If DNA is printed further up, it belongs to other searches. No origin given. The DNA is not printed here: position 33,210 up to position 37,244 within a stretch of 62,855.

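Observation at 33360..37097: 1245-aa SIR2-domain giant protein: candidate stand-alone NAD+-depleting defence gene with an uncharacterised sensor region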

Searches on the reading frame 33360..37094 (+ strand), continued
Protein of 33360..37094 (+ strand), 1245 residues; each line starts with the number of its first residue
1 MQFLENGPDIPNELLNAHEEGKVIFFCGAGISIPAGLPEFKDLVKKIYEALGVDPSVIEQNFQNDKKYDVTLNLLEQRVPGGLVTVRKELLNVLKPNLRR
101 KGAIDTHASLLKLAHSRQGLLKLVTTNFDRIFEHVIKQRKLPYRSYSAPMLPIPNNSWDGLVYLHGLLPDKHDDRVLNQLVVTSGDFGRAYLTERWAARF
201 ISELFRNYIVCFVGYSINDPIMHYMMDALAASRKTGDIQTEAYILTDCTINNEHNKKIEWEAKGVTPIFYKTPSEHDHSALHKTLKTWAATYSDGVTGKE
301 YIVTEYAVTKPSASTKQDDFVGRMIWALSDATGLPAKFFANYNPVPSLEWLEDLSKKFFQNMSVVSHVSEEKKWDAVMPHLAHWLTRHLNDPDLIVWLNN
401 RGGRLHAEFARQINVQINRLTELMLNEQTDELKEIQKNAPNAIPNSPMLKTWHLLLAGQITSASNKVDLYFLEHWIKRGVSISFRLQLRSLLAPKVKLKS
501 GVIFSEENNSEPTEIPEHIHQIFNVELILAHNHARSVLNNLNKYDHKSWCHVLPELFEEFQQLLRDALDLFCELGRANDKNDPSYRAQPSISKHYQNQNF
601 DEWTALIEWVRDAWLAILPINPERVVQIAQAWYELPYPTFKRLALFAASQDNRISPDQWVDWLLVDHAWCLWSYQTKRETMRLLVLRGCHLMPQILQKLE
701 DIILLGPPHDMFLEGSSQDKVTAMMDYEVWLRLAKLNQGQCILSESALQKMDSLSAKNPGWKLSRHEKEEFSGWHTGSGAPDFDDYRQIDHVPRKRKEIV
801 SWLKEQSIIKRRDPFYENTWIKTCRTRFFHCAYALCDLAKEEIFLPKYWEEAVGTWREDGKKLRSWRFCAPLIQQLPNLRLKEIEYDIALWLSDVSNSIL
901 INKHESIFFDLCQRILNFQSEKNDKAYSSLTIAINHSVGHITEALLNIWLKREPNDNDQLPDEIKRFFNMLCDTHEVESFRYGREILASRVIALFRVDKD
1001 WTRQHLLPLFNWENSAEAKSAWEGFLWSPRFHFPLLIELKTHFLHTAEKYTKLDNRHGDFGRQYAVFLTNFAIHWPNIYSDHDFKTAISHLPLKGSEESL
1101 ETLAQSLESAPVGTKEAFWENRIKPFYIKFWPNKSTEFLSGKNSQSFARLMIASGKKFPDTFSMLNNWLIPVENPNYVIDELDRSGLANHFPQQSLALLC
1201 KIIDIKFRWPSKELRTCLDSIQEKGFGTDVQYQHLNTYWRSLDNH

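Call 14: find_homologous_proteins(query=window:33360-37094:+, max_evalue=0.00001)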
Query window:33360-37094:+ (1245 aa): 4481 proteins with E <= 0.00001 among 8000 candidates; the best 120 are listed.
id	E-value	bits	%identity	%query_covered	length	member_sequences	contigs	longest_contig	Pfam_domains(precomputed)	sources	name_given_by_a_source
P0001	0.0e+0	2939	100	100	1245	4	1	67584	PF13289.13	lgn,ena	-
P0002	0.0e+0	1412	52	100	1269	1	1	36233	PF13289.13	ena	-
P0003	0.0e+0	1400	51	100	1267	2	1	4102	PF13289.13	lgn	-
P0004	0.0e+0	1397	52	100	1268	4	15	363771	PF13289.13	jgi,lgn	jgi:hypothetical protein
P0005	0.0e+0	1397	51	100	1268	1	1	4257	PF13289.13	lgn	-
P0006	0.0e+0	1396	52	100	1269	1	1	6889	PF13289.13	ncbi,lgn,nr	ncbi:MAG: SIR2 family protein [Desulfobulbaceae bacterium]|nr:SIR2 family protein [Desulfobulbaceae 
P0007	0.0e+0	1385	51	100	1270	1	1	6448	PF13289.13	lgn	-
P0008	0.0e+0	1385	51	100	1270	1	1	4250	PF13289.13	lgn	-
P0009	0.0e+0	1382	52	100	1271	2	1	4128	PF13289.13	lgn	-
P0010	0.0e+0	1376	51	100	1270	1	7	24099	PF13289.13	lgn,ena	-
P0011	0.0e+0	1370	51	100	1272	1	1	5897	PF13289.13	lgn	-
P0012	0.0e+0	1370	51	100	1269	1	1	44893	PF13289.13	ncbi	ncbi:MAG: anti-phage defense-associated sirtuin Dsr1 [Syntrophobacteraceae bacterium]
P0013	0.0e+0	1367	51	100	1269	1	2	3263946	PF13289.13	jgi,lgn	jgi:hypothetical protein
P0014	0.0e+0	1366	51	100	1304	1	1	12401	PF13289.13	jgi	jgi:hypothetical protein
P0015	0.0e+0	1363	51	100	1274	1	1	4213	PF13289.13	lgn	-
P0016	0.0e+0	1363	50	100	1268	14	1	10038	PF13289.13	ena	-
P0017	0.0e+0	1362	50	100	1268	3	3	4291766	PF13289.13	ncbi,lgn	-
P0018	0.0e+0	1362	51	98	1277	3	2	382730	PF13289.13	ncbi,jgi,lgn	jgi:hypothetical protein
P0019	0.0e+0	1361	51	100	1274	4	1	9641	PF13289.13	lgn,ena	-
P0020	0.0e+0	1361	51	100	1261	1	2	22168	PF13289.13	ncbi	-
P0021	0.0e+0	1360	51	100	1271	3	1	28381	PF13289.13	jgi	jgi:hypothetical protein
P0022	0.0e+0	1359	51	100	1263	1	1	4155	PF13289.13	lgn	-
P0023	0.0e+0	1359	51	100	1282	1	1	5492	PF13289.13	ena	-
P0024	0.0e+0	1356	50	100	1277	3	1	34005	PF13289.13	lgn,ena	-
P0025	0.0e+0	1356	50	100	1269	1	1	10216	PF13289.13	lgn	-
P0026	0.0e+0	1355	49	100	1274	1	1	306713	PF13289.13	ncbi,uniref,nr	ncbi:anti-phage defense-associated sirtuin Dsr1 [Noviherbaspirillum aerium]|uniref:anti-phage defens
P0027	0.0e+0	1354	50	100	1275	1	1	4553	PF13289.13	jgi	jgi:hypothetical protein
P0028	0.0e+0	1354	50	100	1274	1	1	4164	PF13289.13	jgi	-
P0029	0.0e+0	1353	50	99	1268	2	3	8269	PF13289.13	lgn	-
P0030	0.0e+0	1353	50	100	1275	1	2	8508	PF13289.13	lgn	-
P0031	0.0e+0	1352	51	100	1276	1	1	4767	PF13289.13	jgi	-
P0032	0.0e+0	1351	51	100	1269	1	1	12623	PF13289.13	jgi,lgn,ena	-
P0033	0.0e+0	1351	51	100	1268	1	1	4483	PF13289.13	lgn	-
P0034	0.0e+0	1351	51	100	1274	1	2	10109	PF13289.13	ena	-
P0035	0.0e+0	1349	50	100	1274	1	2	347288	PF13289.13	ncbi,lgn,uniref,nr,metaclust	ncbi:hypothetical protein L861_13510 [Litchfieldella anticariensis FP35 = DSM 16096]|uniref:Uncharac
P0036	0.0e+0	1348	50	100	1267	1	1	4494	PF13289.13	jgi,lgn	jgi:hypothetical protein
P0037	0.0e+0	1346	49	100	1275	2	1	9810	PF13289.13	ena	-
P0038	0.0e+0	1345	50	100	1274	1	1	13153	PF13289.13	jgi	jgi:hypothetical protein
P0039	0.0e+0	1344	49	100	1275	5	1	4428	PF13289.13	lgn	-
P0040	0.0e+0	1344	50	100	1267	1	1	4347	PF13289.13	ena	-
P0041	0.0e+0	1343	49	100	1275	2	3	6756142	PF13289.13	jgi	jgi:hypothetical protein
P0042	0.0e+0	1343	50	100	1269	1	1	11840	PF13289.13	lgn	-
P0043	0.0e+0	1342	50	100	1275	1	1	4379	PF13289.13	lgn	-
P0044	0.0e+0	1341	50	100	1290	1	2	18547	PF13289.13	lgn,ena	-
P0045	0.0e+0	1341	51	100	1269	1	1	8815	PF13289.13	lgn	-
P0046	0.0e+0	1341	50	100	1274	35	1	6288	PF13289.13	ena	-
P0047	0.0e+0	1340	50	100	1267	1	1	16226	PF13289.13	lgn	-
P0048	0.0e+0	1340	50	100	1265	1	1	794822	PF13289.13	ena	-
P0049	0.0e+0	1338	50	100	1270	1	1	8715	PF13289.13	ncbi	ncbi:MAG: anti-phage defense-associated sirtuin Dsr1 [Anaerolineales bacterium]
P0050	0.0e+0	1338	50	100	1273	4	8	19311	PF13289.13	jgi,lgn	jgi:hypothetical protein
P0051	0.0e+0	1338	50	100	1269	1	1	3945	PF13289.13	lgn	-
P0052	0.0e+0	1338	49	100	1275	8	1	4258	PF13289.13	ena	-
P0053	0.0e+0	1337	49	100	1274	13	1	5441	PF13289.13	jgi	jgi:hypothetical protein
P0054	0.0e+0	1337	50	100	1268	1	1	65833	PF13289.13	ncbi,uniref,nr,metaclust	ncbi:conserved hypothetical protein (plasmid) [Nitrosococcus halophilus Nc 4]|uniref:Uncharacterized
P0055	0.0e+0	1337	49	100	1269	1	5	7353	PF13289.13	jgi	jgi:hypothetical protein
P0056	0.0e+0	1337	49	100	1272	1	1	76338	PF13289.13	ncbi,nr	ncbi:MAG: hypothetical protein GEU95_04150 [Rhizobiales bacterium]|nr:hypothetical protein [Hyphomic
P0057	0.0e+0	1336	51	98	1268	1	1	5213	PF13289.13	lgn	-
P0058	0.0e+0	1336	50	100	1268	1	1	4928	PF13289.13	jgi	-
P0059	0.0e+0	1336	50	100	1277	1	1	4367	PF13289.13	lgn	-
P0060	0.0e+0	1335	50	100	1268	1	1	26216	PF13289.13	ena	-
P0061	0.0e+0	1334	50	100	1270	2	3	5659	PF13289.13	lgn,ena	-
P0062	0.0e+0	1334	50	100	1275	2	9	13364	PF13289.13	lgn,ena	-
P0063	0.0e+0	1334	50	100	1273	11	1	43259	PF13289.13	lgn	-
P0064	0.0e+0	1334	50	100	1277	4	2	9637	PF13289.13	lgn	-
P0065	0.0e+0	1333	49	99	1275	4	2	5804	PF13289.13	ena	-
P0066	0.0e+0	1333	50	100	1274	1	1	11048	PF13289.13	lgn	-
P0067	0.0e+0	1333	50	100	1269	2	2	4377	PF13289.13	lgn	-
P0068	0.0e+0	1333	50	100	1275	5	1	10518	PF13289.13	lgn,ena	-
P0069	0.0e+0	1333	49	100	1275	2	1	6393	PF13289.13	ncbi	-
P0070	0.0e+0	1331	50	100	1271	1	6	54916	PF13289.13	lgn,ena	-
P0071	0.0e+0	1331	49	100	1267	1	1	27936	PF13289.13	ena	-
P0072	0.0e+0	1330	50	98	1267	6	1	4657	PF13289.13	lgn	-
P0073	0.0e+0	1330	49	100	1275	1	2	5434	PF13289.13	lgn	-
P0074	0.0e+0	1330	49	100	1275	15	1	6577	PF13289.13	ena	-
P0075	0.0e+0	1329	49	100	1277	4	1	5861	PF13289.13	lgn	-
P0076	0.0e+0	1329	50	100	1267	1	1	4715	PF13289.13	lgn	-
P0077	0.0e+0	1329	49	100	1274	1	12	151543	PF13289.13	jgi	jgi:hypothetical protein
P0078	0.0e+0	1328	49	100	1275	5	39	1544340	PF13289.13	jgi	jgi:hypothetical protein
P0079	0.0e+0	1328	48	100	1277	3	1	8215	PF13289.13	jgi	jgi:hypothetical protein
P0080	0.0e+0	1327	51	100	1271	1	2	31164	PF13289.13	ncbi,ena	-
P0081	0.0e+0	1327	49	100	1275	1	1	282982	PF13289.13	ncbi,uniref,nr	ncbi:anti-phage defense-associated sirtuin Dsr1 [Pseudomonas sp. GL-B-19]|uniref:anti-phage defense-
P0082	0.0e+0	1327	50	100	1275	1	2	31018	PF13289.13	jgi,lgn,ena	-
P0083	0.0e+0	1327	50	99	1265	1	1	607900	PF13289.13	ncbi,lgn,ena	-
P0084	0.0e+0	1327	49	100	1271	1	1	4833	PF13289.13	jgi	jgi:hypothetical protein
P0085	0.0e+0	1326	50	98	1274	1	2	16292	PF13289.13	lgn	-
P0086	0.0e+0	1326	50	100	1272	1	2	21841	PF13289.13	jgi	-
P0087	0.0e+0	1325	50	100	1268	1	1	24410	PF13289.13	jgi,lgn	-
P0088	0.0e+0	1325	50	100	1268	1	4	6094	PF13289.13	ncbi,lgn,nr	ncbi:MAG: hypothetical protein EP334_08935 [Gammaproteobacteria bacterium]|nr:MAG: hypothetical prot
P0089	0.0e+0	1325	49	100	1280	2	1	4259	PF13289.13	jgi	jgi:hypothetical protein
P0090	0.0e+0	1325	49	100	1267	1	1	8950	PF13289.13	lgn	-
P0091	0.0e+0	1325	49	100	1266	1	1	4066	PF13289.13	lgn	-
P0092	0.0e+0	1325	50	99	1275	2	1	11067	PF13289.13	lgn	-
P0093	0.0e+0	1325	48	100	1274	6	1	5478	PF13289.13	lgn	-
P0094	0.0e+0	1324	49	100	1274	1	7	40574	PF13289.13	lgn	-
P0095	0.0e+0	1324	49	99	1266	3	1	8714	PF13289.13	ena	-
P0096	0.0e+0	1324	49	100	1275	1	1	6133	PF13289.13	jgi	jgi:hypothetical protein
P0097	0.0e+0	1324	50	100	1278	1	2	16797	PF13289.13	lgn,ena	-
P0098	0.0e+0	1323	49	100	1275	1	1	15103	PF13289.13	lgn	-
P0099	0.0e+0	1323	50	98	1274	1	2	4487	PF13289.13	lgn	-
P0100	0.0e+0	1323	49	100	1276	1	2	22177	PF13289.13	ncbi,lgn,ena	-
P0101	0.0e+0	1323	49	100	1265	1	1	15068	PF13289.13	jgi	jgi:hypothetical protein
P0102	0.0e+0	1323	48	100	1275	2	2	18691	PF13289.13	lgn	-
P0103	0.0e+0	1323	50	100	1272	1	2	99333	PF13289.13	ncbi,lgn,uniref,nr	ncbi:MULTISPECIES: anti-phage defense-associated sirtuin Dsr1 [unclassified Meiothermus]|uniref:anti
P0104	0.0e+0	1323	49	100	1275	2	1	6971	PF13289.13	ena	-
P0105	0.0e+0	1322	49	99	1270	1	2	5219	PF13289.13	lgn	-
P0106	0.0e+0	1322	49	100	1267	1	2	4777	PF13289.13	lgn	-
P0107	0.0e+0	1322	49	100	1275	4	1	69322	PF13289.13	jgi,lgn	jgi:hypothetical protein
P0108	0.0e+0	1321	49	100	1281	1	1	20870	PF13289.13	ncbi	-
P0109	0.0e+0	1321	49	100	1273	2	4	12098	PF13289.13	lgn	-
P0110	0.0e+0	1320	49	100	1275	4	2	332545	PF13289.13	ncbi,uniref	ncbi:SIR2 family protein [Paraburkholderia sp. A1RI_3L]|uniref:anti-phage defense-associated sirtuin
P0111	0.0e+0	1320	49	100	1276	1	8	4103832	PF13289.13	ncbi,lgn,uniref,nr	ncbi:SIR2 family protein [Lysobacter soli]|uniref:anti-phage defense-associated sirtuin Dsr1 n=1 Tax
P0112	0.0e+0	1320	48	100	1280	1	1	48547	PF13289.13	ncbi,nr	ncbi:MAG: SIR2 family protein [Magnetococcales bacterium]|nr:SIR2 family protein [Magnetococcales ba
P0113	0.0e+0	1320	48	100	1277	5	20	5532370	PF13289.13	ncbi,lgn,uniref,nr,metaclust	ncbi:SIR2 family protein [Ralstonia solanacearum]|uniref:anti-phage defense-associated sirtuin Dsr1 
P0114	0.0e+0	1319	49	100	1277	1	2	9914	PF13289.13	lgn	-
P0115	0.0e+0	1319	49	100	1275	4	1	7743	PF13289.13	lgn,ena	-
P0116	0.0e+0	1319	49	100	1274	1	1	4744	PF13289.13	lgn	-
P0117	0.0e+0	1318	49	100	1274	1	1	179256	PF13289.13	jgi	jgi:hypothetical protein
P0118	0.0e+0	1318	49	100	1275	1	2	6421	PF13289.13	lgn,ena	-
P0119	0.0e+0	1317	49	100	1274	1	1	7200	PF13289.13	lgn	-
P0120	0.0e+0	1317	49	100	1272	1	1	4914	PF13289.13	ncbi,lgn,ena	-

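Call 15: find_encoding_contigs(protein=P0001, flank=10000, max_places=4)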
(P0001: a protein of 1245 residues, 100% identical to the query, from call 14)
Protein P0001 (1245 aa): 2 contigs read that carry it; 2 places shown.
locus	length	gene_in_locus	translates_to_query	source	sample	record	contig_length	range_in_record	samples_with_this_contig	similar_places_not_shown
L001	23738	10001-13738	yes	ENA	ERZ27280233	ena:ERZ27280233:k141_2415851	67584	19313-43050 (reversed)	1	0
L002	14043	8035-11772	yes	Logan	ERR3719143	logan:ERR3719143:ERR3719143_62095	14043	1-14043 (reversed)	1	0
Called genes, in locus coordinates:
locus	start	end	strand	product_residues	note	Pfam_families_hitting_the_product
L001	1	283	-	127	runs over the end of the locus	PF13473:Cupredoxin_1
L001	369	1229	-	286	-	PF01145:Band_7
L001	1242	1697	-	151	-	PF01957:NfeD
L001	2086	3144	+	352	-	PF26671:DUF1631_2nd (faint)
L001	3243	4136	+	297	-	-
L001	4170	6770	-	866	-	PF00690:Cation_ATPase_N, PF00122:E1-E2_ATPase, PF00702:Hydrolase, PF13246:Cation_ATPase (weak), PF00689:Cation_ATPase_C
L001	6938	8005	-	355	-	-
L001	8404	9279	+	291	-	PF03976:PPK2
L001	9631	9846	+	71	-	-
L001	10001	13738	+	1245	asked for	PF13289:SIR2_2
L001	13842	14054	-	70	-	-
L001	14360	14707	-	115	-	PF13806:Rieske_2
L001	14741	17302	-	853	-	PF03486:HI0933_like (faint), PF07992:Pyr_redox_2, PF13738:Pyr_redox_3 (weak), PF00070:Pyr_redox, PF18267:Rubredoxin_C, PF04324:Fer2_BFD, PF03460:NIR_SIR_ferr, PF01077:NIR_SIR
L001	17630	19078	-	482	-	PF01764:Lipase_3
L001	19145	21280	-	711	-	-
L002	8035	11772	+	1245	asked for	PF13289:SIR2_2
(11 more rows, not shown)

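Call 53: search_solved_structures(query=A1, max_evalue=1)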
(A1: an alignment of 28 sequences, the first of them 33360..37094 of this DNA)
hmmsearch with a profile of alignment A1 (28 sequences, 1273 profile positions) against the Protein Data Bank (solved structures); distinct sequences matched with E-value up to 1: 34.
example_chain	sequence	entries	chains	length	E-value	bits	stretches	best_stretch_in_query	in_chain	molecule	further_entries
8zsf_D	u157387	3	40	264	4.8e-06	27.7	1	12-246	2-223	Sir2 family NAD-dependent protein deacetylase | KomC, SIR2 domain protein, NADase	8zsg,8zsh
8zsi_E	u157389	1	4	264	6.3e-06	27.3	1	12-54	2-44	Sir2 family NAD-dependent protein deacetylase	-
9xvc_H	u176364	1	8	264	6.3e-06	27.3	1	12-54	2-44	KomC(H146N), a SIR2-domain NADase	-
9v0g_E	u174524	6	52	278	0.013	16.4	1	14-242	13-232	NAD-dependent protein deacetylase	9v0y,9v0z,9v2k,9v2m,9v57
5h4d_A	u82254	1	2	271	0.076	13.8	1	13-45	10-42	NAD-dependent protein deacetylase sirtuin-3, mitochondrial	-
9ktk_A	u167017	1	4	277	0.077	13.8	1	13-45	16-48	NAD-dependent protein deacetylase sirtuin-3, mitochondrial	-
5ytk_A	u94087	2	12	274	0.077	13.8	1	13-45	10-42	NAD-dependent protein deacetylase sirtuin-3, mitochondrial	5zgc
6iso_A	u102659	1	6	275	0.078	13.8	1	13-45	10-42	NAD-dependent protein deacetylase sirtuin-3, mitochondrial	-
4fvt_A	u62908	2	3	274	0.078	13.8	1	13-45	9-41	NAD-dependent protein deacetylase sirtuin-3, mitochondrial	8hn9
5d7n_A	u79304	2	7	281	0.078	13.8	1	13-45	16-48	NAD-dependent protein deacetylase sirtuin-3, mitochondrial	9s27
4bn5_A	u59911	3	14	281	0.079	13.8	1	13-45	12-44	NAD-DEPENDENT PROTEIN DEACETYLASE SIRTUIN-3, MITOCHONDRIAL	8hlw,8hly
8ccw_A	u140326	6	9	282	0.079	13.8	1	13-45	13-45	NAD-dependent protein deacetylase sirtuin-3, mitochondrial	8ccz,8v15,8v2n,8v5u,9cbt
4fz3_A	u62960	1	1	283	0.079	13.8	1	13-45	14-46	NAD-dependent protein deacetylase sirtuin-3, mitochondrial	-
4c7b_A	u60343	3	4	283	0.08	13.8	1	13-45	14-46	NAD-DEPENDENT PROTEIN DEACETYLASE SIRTUIN-3, MITOCHONDRIAL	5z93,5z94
4bn4_A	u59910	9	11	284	0.08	13.7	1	13-45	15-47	NAD-DEPENDENT PROTEIN DEACETYLASE SIRTUIN-3, MITOCHONDRIAL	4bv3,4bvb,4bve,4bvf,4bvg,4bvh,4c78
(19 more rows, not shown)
